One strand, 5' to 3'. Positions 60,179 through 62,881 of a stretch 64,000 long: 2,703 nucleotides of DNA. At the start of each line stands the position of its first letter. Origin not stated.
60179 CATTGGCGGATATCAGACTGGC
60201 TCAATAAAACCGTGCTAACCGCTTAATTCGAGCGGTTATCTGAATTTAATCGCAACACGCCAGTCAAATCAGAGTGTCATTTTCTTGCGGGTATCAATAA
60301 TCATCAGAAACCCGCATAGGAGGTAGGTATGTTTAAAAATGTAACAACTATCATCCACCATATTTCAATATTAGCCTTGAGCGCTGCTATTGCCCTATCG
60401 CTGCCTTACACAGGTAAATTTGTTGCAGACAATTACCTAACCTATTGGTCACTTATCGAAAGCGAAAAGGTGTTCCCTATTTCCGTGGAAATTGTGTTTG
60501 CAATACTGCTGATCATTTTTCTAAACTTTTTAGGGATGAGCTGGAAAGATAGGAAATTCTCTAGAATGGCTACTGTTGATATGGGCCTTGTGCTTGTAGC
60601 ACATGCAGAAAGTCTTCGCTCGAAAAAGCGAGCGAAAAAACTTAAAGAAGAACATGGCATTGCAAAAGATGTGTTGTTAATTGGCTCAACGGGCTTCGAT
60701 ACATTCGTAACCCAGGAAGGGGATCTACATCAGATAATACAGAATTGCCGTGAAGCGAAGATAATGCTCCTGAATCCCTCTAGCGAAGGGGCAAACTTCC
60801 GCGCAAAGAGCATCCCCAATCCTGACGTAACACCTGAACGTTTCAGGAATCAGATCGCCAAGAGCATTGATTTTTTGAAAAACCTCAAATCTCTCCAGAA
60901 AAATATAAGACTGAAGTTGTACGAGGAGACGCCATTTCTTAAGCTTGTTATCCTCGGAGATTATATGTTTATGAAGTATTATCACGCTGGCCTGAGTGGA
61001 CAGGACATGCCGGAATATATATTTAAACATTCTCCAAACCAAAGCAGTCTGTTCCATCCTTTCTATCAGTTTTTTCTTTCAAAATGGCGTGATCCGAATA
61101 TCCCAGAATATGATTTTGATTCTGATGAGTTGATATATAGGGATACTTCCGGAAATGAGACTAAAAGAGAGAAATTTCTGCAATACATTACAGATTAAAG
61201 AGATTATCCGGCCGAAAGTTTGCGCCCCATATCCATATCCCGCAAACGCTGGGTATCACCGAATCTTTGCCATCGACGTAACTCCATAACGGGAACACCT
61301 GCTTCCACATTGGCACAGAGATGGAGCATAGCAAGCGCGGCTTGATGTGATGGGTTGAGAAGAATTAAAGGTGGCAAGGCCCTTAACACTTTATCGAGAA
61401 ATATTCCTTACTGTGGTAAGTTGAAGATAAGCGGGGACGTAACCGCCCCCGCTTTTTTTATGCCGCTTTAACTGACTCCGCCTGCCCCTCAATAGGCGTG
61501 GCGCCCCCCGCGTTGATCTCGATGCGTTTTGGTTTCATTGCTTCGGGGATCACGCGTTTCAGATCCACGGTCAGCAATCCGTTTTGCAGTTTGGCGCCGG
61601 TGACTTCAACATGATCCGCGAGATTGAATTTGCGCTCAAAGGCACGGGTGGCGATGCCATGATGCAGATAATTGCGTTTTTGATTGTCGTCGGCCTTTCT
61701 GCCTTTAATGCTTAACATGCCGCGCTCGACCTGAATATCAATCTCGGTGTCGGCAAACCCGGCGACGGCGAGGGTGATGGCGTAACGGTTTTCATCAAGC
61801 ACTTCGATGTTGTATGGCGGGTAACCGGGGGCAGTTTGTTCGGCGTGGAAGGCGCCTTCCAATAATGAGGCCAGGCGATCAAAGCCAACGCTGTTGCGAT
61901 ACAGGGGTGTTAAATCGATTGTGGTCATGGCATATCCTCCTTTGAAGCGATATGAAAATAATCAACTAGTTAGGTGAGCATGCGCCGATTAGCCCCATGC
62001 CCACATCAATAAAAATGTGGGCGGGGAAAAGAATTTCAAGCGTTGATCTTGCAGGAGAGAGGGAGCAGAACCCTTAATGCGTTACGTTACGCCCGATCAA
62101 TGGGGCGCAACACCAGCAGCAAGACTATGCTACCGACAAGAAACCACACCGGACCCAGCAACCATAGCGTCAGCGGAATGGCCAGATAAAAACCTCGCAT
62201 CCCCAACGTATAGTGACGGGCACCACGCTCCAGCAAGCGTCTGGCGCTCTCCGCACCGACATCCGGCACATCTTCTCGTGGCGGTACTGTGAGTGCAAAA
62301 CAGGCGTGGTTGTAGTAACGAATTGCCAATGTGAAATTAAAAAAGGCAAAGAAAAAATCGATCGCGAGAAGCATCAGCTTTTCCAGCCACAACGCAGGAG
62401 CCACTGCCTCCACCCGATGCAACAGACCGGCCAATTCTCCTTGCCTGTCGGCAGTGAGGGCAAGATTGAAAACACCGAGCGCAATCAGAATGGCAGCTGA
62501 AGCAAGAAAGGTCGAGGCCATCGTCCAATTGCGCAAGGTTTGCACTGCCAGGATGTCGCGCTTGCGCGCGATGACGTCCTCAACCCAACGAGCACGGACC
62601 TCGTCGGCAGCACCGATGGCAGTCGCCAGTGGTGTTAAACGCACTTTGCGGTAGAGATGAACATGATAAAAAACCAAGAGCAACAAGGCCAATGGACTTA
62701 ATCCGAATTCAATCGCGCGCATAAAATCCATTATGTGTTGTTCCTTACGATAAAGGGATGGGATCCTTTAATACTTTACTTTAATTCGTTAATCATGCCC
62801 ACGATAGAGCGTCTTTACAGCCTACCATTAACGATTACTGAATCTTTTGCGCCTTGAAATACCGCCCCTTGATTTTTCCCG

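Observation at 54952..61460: AT-rich accessory island: TA module at the border, 1.5 kb of ORF-poor repeat-rich DNA, PEP-CTERM protein, small basic ORF, repeat-flanked CorC transporter and an orphan membrane protein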

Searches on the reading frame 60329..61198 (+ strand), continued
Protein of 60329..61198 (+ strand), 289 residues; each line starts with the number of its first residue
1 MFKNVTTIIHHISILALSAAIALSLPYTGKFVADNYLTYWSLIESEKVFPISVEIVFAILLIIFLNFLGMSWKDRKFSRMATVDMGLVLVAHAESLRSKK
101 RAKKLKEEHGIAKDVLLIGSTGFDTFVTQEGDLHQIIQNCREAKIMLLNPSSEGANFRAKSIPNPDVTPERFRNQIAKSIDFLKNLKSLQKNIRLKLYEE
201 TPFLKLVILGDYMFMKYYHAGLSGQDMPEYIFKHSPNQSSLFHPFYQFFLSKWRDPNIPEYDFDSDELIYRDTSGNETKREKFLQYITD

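Call 89: search_protein_families(library=ncbifam, proteins=[L079:4409-5794:-, L079:6175-7068:+, L079:7028-7801:+, L079:8864-9031:+, L079:9139-10386:+, L079:10431-11030:+], max_evalue=0.001)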
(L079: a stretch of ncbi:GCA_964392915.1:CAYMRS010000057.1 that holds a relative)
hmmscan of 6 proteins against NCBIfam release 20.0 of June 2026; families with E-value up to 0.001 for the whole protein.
L079:4409-5794:- (461 aa): 11 families
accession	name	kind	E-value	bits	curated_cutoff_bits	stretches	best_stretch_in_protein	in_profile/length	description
TIGR02249.1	integrase_gron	subfamily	1.6e-117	392.4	265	1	148-459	2-313/315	integron integrase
NF011946.0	PRK15417.1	equivalog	1.6e-79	267.5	435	1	146-459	15-328/337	integron integrase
NF040815.2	recomb_XerA_Arch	equivalog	2.2e-52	178.3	220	2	152-322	4-172/263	site-specific tyrosine recombinase/integron integrase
TIGR02225.1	recomb_XerD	equivalog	2.6e-47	161.5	329.6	2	158-342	11-204/290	site-specific tyrosine recombinase XerD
TIGR02224.1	recomb_XerC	equivalog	3.1e-47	161.4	335.15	2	156-326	9-192/295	tyrosine recombinase XerC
NF001399.0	PRK00283.1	subfamily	1.3e-43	149.4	279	1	158-448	20-286/300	tyrosine recombinase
NF002331.0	PRK01287.1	subfamily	9.1e-25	87.4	371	2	388-445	254-312/365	site-specific tyrosine recombinase XerC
NF003462.0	PRK05084.1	equivalog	2.7e-20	72.4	267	2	401-450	300-349/360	tyrosine recombinase XerS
NF002685.0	PRK02436.1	equivalog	2.5e-06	27.5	178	1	155-323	9-172/245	site-specific tyrosine recombinase XerD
NF007370.0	PRK09870.1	subfamily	2.5e-05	24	221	1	395-444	129-178/200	tyrosine-type DNA invertase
NF041502.1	integrase_1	equivalog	0.00026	19.9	350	1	377-448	285-363/484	site-specific integrase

L079:6175-7068:+ (297 aa): 5 families
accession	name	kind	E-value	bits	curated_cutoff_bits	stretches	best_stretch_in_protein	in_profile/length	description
NF008572.0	PRK11524.1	equivalog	2.4e-20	72.8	292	2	208-278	193-263/294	adenine-specific DNA-methyltransferase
NF050803.1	DnaMtaseCcrMCaul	equivalog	2.7e-19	69.3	830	1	202-294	178-270/350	adenine-specific DNA-methyltransferase CcrM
NF010253.0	PRK13699.1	subfamily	2.2e-16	60.2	244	2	205-275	139-209/226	DNA methyltransferase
TIGR01177.1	TIGR01177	hypoth_equivalog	3e-08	33.4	316.55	1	228-261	181-214/330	TIGR01177 family methyltransferase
NF040721.1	Trm14_Arch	equivalog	0.00047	19.4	280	0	218-254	179-216/370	tRNA (guanine(6)-N2)-methyltransferase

L079:7028-7801:+ (257 aa): 0 families

L079:8864-9031:+ (55 aa): 0 families

L079:9139-10386:+ (415 aa): 4 families
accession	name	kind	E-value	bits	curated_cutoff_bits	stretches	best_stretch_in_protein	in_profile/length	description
TIGR00932.1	2a37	subfamily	8.9e-09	35.3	238.3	1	29-292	9-274/275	monovalent cation:proton antiporter-2 (CPA2) family protein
NF003716.0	PRK05326.1-3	equivalog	1e-08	34.1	355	1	14-333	8-332/499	potassium/proton antiporter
TIGR00831.1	a_cpa1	equivalog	8.6e-06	24.5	279.6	1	21-261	6-245/525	Na+/H+ antiporter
NF002924.0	PRK03562.1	equivalog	0.00022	19.8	752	1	31-371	24-367/623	glutathione-regulated potassium-efflux system protein KefC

L079:10431-11030:+ (199 aa): 1 family
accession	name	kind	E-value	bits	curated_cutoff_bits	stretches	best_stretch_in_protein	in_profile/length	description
NF045939.1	MHJ_0274_fam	hypoth_equivalog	2e-05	24.4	80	1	4-56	5-57/165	MHJ_0274 family protein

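Call 101: get_annotated_region(hit=H1, flank=4000)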
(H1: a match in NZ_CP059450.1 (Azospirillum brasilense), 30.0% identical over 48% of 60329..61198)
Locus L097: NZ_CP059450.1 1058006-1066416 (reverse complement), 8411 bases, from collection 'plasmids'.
description: Azospirillum brasilense strain 2020WEIHUA_K plasmid unnamed1, complete sequence
organism: Azospirillum brasilense (NCBI taxid 192)
taxonomy: Bacteria; Pseudomonadota; Alphaproteobacteria; Rhodospirillales; Azospirillaceae; Azospirillum; Azospirillum brasilense
host: -; source: Prokaryotes,soil; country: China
typing (MOB-suite, as given by PLSDB): mobilizable; replicon rep_cluster_622; relaxase MOBP
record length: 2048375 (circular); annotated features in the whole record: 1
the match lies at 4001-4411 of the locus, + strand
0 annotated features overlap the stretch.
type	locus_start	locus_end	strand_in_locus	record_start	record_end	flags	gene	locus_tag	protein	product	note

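Call 104: search_solved_structures(query=A3, max_evalue=1, show_alignments=2)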
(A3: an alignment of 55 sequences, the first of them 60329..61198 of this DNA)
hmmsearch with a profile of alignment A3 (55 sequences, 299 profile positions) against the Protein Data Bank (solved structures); distinct sequences matched with E-value up to 1: 15.
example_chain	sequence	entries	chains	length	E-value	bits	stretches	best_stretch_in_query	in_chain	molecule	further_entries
6yqx_A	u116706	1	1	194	0.078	15.7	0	104-136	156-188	de novo designed TIM barrel DeNovoTIM13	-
7v3z_A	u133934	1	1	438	0.12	15.1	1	21-97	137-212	fusion protein of Cannabinoid receptor 1 and Flavodoxin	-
5xr8_A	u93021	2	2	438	0.12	15.1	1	21-97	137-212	Cannabinoid receptor 1,Flavodoxin,Cannabinoid receptor 1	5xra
5tgz_A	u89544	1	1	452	0.12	15.1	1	21-97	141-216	Cannabinoid receptor 1,Flavodoxin,Cannabinoid receptor 1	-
7fee_A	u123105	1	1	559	0.26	14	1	21-91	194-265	Cannabinoid receptor 1,GlgA glycogen synthase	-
3f3b_A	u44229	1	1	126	0.3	13.8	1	224-279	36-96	Phage-like element PBSX protein xkdH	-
9ivk_A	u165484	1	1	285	0.65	12.7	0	13-85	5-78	HBC599 membrane protein binder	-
6z2i_A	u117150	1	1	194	0.65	12.7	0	106-136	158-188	de novo designed TIM barrel DeNovoTIM6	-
6kpg_R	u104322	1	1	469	0.67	12.6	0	21-90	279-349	Cannabinoid receptor 1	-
8wrz_R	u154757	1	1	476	0.72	12.5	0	21-90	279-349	Soluble cytochrome b562,Cannabinoid receptor 1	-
7osv_A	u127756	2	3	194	0.76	12.5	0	107-136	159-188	DeNovoTIM6-SB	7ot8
8ikg_R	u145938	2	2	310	0.77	12.4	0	21-90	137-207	Cannabinoid receptor 1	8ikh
8k8j_R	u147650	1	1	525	0.83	12.3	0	21-90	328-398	Soluble cytochrome b562,Cannabinoid receptor 1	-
6kqi_A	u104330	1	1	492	0.84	12.3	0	21-87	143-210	Cannabinoid receptor 1,GlgA glycogen synthase,Cannabinoid receptor 1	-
9b9y_R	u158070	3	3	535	0.96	12.1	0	21-87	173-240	Cannabinoid receptor 1,Glycogen synthase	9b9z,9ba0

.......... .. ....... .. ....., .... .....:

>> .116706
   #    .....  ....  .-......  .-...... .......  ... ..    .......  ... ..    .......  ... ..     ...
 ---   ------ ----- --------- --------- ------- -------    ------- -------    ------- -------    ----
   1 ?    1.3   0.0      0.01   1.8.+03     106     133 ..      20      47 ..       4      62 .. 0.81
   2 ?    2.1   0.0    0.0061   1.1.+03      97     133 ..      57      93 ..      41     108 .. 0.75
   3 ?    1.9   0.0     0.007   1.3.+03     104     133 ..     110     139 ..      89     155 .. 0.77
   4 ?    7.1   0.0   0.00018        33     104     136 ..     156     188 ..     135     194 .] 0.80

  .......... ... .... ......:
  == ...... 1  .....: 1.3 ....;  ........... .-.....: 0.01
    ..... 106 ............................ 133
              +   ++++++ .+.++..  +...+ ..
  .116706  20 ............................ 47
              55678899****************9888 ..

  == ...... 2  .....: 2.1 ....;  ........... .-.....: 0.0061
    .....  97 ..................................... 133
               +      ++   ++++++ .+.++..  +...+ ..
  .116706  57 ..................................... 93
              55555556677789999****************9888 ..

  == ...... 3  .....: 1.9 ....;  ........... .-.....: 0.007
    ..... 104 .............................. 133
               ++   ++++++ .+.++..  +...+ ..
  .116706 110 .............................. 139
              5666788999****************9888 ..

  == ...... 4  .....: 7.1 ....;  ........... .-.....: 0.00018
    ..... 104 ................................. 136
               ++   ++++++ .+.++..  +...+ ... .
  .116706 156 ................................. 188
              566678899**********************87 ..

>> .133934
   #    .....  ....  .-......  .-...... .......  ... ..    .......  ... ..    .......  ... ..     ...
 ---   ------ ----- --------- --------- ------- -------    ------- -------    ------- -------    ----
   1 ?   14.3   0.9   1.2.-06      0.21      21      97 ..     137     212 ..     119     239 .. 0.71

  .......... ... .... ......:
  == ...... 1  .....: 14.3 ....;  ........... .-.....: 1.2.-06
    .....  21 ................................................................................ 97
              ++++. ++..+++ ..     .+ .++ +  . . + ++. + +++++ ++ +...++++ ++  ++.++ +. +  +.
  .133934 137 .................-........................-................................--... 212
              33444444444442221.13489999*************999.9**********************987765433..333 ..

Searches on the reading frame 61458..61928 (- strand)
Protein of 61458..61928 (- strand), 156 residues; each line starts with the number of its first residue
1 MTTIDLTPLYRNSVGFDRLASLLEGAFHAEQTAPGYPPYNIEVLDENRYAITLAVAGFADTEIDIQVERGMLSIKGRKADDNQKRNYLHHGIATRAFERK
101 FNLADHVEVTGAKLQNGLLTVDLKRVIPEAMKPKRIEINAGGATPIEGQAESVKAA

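Call 11: search_protein_families(library=pfam, proteins=[window:61458-61928:-], max_evalue=0.01)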
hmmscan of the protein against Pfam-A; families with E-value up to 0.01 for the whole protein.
window:61458-61928:- (156 aa): 1 family
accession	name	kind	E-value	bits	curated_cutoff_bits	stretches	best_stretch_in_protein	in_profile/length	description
PF00011.27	HSP20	-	1.9e-20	73.3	20.8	1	44-139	4-102/102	Hsp20/alpha crystallin family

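Call 12: search_protein_families(library=ncbifam, proteins=[window:61458-61928:-], max_evalue=0.01)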
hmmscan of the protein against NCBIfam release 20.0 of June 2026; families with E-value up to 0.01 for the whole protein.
window:61458-61928:- (156 aa): 5 families
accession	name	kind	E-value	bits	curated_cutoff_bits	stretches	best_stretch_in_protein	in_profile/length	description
NF008013.0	PRK10743.1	equivalog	3.5e-53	179.4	212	1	1-139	1-137/137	small heat shock chaperone IbpA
NF008618.0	PRK11597.1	equivalog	1.3e-41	141.9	207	1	1-140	1-136/142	small heat shock chaperone IbpB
NF041799.1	Hsp14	equivalog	3.3e-08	33.5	100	1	43-138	24-117/118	archaeal heat shock protein Hsp14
NF042420.1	Hsp18_Clos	equivalog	1.3e-06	28.6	195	1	45-139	50-147/147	heat shock protein Hsp18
NF041800.1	Hsp20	equivalog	0.00059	19.5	140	1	45-138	81-161/162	archaeal heat shock protein Hsp20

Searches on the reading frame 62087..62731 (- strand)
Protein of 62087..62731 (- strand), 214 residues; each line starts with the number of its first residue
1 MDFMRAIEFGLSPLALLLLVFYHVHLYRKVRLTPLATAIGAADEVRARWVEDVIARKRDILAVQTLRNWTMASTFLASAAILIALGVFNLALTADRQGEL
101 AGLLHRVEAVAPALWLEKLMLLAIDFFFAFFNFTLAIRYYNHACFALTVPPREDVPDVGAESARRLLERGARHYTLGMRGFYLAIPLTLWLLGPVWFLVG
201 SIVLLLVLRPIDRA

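Call 11: search_protein_families(library=pfam, proteins=[window:62087-62731:-], max_evalue=0.01)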
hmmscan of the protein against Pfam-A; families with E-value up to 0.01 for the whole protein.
window:62087-62731:- (214 aa): 1 family
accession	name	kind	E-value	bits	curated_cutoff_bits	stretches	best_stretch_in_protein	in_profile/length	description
PF04654.17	DUF599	-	9.5e-60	202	27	1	12-213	3-207/211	Protein of unknown function, DUF599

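Call 12: search_protein_families(library=ncbifam, proteins=[window:62087-62731:-], max_evalue=0.01)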
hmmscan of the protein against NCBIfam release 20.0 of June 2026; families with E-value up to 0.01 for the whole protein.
window:62087-62731:- (214 aa): 0 families

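Call 17: find_related_loci(query=window:62087-62731:-, collection=metagenome_contigs, flank=10000)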
Query window:62087-62731:- (214 aa) in metagenome_contigs; peptide patterns used: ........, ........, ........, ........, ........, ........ (x = any residue, [..] = any of these).
365 stretches matched a pattern; 54 encode a relative of the query (tblastn E <= 1e-3); 54 distinct loci.
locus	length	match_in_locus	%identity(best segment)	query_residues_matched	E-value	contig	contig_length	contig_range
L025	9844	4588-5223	56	1-214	2e-79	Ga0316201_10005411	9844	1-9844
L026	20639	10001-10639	56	1-214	4e-78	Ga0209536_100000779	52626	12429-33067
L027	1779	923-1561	56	1-214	7e-82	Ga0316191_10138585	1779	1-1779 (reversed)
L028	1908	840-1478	53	1-214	2e-80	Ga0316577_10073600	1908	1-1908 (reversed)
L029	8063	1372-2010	55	1-214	6e-77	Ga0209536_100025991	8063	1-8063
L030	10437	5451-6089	56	1-214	6e-77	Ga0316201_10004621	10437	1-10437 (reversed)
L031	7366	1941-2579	55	1-214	1e-76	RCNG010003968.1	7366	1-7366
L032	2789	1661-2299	58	1-214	6e-76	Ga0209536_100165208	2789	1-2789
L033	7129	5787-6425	55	1-214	8e-71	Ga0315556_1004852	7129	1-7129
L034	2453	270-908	55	1-214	5e-72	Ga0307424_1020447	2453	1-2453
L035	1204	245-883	54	1-214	8e-76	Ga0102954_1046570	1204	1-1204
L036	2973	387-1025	54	1-214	5e-69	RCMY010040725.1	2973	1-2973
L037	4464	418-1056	54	1-214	5e-67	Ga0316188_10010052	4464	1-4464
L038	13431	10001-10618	54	8-214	2e-66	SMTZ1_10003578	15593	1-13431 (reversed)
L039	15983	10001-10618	54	8-214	6e-66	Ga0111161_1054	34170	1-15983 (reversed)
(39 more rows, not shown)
